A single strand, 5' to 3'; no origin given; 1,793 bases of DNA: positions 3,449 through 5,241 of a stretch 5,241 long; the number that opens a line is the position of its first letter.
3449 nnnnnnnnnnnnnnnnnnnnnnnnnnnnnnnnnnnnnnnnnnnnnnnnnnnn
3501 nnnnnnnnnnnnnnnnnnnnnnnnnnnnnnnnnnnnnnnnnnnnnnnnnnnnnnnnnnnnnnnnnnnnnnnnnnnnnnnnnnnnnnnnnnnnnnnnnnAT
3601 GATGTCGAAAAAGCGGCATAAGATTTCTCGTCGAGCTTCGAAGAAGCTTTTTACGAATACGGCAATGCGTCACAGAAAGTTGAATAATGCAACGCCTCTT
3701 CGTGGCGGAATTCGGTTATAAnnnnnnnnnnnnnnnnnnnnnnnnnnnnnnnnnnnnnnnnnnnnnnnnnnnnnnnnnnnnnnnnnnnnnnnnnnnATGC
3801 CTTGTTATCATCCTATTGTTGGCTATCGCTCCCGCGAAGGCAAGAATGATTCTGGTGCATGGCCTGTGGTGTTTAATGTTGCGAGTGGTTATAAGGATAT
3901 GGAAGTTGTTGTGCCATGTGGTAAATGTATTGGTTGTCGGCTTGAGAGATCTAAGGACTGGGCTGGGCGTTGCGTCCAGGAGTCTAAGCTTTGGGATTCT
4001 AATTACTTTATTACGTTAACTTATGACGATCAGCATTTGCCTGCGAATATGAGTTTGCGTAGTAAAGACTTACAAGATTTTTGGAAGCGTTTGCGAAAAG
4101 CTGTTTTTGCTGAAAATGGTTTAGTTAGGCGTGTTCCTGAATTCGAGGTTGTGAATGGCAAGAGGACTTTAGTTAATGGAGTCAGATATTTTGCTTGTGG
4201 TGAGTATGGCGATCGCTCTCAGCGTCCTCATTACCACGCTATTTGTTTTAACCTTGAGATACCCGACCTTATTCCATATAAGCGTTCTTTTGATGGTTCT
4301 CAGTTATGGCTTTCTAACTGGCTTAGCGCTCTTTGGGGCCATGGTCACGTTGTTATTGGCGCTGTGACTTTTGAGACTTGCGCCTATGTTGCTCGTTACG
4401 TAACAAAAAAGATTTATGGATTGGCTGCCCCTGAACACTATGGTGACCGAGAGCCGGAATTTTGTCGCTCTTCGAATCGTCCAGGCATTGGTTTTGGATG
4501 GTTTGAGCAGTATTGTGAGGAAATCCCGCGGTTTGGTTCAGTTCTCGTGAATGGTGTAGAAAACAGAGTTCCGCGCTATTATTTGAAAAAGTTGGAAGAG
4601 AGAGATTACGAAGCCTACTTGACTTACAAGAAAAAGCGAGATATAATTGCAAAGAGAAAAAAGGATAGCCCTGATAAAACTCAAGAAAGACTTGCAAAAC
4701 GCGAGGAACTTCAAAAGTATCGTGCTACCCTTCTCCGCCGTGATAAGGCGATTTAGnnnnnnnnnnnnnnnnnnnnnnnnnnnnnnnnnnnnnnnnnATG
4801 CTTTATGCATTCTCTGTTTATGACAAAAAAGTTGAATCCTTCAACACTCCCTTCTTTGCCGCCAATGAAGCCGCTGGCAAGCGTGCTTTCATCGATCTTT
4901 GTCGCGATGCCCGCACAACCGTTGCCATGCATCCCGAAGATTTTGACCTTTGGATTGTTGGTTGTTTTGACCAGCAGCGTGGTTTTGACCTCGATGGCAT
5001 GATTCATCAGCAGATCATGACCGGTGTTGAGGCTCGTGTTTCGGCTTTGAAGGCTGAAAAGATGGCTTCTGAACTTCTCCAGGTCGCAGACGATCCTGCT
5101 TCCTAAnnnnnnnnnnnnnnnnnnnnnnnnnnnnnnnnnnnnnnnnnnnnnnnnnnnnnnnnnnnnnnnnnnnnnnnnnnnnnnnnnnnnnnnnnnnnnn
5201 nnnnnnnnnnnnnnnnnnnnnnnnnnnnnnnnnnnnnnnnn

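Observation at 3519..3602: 27-aa cationic amphipathic peptide ORF between VP2 and ORF8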

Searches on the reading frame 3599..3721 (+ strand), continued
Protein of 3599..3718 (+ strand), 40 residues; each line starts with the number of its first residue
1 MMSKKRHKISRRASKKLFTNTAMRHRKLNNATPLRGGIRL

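Call 106: search_protein_families(library=phrogs, proteins=[window:3602-3721:+], max_evalue=0.001)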
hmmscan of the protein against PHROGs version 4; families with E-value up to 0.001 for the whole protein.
window:3602-3721:+ (39 aa): 1 family
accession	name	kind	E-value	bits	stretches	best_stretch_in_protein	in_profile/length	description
phrog_10695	-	unknown function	1.9e-09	38.5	1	3-39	2-39/39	-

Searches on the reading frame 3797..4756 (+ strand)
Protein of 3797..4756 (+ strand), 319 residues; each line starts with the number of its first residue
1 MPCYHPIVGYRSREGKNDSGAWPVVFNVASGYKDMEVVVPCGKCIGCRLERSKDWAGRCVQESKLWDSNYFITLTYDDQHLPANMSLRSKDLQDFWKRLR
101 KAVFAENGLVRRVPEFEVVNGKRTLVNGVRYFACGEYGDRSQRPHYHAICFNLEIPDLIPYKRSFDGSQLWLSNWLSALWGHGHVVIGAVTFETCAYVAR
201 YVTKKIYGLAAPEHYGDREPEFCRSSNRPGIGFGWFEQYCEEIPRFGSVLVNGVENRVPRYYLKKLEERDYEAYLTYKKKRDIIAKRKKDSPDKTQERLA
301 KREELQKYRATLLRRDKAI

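Call 10: find_related_loci(query=window:3797-4756:+, collection=viral_contigs, flank=3000)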
Query window:3797-4756:+ (319 aa) in viral_contigs; peptide patterns used: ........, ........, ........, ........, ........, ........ (x = any residue, [..] = any of these).
13 stretches matched a pattern; 11 encode a relative of the query (tblastn E <= 1e-3); 11 distinct loci.
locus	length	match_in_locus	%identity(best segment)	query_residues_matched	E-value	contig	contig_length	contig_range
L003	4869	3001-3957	82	1-319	0e+0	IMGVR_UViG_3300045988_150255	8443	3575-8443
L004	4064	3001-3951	75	1-318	6e-169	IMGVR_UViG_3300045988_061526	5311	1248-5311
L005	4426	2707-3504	37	1-281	5e-52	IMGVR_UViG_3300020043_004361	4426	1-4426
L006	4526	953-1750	36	1-281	8e-51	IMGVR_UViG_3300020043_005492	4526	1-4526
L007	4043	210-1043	35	1-299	4e-50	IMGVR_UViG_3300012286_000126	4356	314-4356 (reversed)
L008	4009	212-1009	35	1-281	1e-48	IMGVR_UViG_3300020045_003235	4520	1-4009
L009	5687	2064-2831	37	38-273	2e-45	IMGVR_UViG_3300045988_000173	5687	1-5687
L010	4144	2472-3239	36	38-273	8e-45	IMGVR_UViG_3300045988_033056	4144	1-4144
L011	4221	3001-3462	41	41-232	4e-37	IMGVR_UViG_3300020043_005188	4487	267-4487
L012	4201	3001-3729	33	23-281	2e-31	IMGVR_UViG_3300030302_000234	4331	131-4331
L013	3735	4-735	26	55-289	4e-14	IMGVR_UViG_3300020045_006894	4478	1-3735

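Call 25: find_related_loci(query=A1, collection=metagenome_contigs, flank=2500)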
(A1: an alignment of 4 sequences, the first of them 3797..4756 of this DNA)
Query A1 (319 aa) in metagenome_contigs; peptide patterns used: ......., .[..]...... (x = any residue, [..] = any of these).
208 stretches matched a pattern; 8 encode a relative of the query (tblastn E <= 1e-3); 8 distinct loci.
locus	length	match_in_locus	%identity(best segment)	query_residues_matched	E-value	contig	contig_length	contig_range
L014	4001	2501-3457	83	1-319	0e+0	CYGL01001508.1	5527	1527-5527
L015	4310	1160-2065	41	1-316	1e-75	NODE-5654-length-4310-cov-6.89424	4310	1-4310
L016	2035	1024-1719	42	1-243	5e-57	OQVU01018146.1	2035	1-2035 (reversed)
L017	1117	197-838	41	1-243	1e-56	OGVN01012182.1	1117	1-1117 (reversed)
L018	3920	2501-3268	36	38-273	2e-45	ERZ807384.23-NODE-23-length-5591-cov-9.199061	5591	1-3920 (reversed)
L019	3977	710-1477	37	38-273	1e-45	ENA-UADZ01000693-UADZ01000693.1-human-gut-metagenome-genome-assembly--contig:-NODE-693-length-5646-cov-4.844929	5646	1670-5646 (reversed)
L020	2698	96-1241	29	1-290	2e-36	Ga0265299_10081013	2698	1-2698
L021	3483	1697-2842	29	1-290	2e-36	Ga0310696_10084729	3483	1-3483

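Call 88: find_related_loci(query=A1, collection=genome_contigs, flank=3000)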
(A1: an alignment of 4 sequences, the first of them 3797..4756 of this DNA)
Query A1 (319 aa) in genome_contigs; peptide patterns used: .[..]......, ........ (x = any residue, [..] = any of these).
29 stretches matched a pattern; 4 encode a relative of the query (tblastn E <= 1e-3); 4 distinct loci.
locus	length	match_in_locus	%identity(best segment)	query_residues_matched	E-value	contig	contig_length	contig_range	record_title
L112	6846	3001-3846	40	1-291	5e-57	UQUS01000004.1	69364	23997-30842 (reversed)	uncultured Sutterella sp. isolate UMGS662 genome assembly, contig: NODE_222_length_69364_cov_5.763780, whole genome shot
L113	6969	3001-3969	34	1-315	1e-53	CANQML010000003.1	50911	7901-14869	MAG: Candidatus Gastranaerophilales bacterium isolate Lapin-014__bin53 genome assembly, contig: Lapin-014__NODE_464_leng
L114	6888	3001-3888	36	22-316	2e-51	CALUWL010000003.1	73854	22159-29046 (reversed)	MAG: Candidatus Gastranaerophilales bacterium isolate BRZ_DL__bin42 genome assembly, contig: BRZ_DL__NODE_582_length_738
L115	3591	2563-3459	35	1-286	1e-48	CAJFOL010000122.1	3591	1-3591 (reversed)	uncultured Clostridia bacterium isolate Coassembly_mag_441 genome assembly, contig: MAGpy_11413_min2k_bin_441_fak87_1422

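Call 92: search_protein_families(library=pfam, proteins=[L112:4201-5922:+, L112:6079-6789:-, L112:77-1783:+, L112:3861-4124:+], max_evalue=0.001)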
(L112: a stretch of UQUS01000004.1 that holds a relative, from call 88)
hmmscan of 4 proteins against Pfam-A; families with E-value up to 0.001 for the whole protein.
L112:4201-5922:+ (573 aa): 2 families
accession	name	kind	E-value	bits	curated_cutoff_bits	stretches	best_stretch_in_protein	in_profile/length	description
PF09820.16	AAA-ATPase_like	-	3.5e-42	144.9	26.1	1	10-227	1-201/201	Predicted AAA-ATPase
PF08011.17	PDDEXK_9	-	8.2e-09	35.8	25.5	1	464-564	2-97/105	PD-(D/E)XK nuclease superfamily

L112:6079-6789:- (236 aa): 1 family
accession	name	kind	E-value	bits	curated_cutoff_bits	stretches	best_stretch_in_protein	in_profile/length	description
PF00375.23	SDF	-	6.2e-46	157.6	27.9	1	3-225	164-382/387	Sodium:dicarboxylate symporter family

L112:77-1783:+ (568 aa): 1 family
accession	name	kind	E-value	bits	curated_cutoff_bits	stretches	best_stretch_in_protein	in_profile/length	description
PF02305.22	Phage_F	-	8.4e-183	609.2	25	1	17-563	1-500/501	Capsid protein (F protein)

L112:3861-4124:+ (87 aa): 1 family
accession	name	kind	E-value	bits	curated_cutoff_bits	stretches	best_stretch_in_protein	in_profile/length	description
PF09820.16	AAA-ATPase_like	-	1e-08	35.7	26.1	1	36-84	4-51/201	Predicted AAA-ATPase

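Call 105: search_protein_families(library=pfam, proteins=[window:3797-4756:+], max_evalue=0.01)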
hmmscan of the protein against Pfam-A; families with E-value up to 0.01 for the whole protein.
window:3797-4756:+ (319 aa): 1 family
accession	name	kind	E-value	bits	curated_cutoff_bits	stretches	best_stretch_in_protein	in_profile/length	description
PF23343.2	REP_ORF2-G2P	-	3.5e-21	75.8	27.8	1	69-205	1-98/99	Replication-associated protein ORF2/G2P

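Call 106: search_protein_families(library=phrogs, proteins=[window:3797-4756:+], max_evalue=0.001)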
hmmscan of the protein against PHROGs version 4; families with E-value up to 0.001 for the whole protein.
window:3797-4756:+ (319 aa): 4 families
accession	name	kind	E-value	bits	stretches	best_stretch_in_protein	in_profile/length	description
phrog_942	-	DNA, RNA and nucleotide metabolism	3.9e-119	400.2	1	1-318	59-356/501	replication initiation protein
phrog_29197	-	unknown function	9.6e-34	118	1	36-152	59-169/187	-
phrog_713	-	DNA, RNA and nucleotide metabolism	2.8e-05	24.1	1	71-156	122-196/432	DNA replication initiation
phrog_3584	-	DNA, RNA and nucleotide metabolism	0.00024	21.6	1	69-103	69-103/265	replication initiation protein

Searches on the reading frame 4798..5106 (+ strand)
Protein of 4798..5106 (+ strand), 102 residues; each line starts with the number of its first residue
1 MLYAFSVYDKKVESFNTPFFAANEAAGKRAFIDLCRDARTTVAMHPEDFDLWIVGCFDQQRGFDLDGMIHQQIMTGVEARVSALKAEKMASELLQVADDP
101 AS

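Call 105: search_protein_families(library=pfam, proteins=[window:4798-5106:+], max_evalue=0.01)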
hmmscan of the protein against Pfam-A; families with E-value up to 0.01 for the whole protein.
window:4798-5106:+ (102 aa): 1 family
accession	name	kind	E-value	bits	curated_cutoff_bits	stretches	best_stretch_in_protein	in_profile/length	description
PF20577.3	Phage_ORF5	-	1.4e-20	73.1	27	1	5-62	2-59/75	Phage ORF5 protein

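Call 106: search_protein_families(library=phrogs, proteins=[window:4798-5106:+], max_evalue=0.001)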
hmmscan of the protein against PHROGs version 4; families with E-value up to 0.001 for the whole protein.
window:4798-5106:+ (102 aa): 1 family
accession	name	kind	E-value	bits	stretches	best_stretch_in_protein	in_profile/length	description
phrog_1670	-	DNA, RNA and nucleotide metabolism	1.6e-18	67.4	1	2-89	3-90/96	DNA binding protein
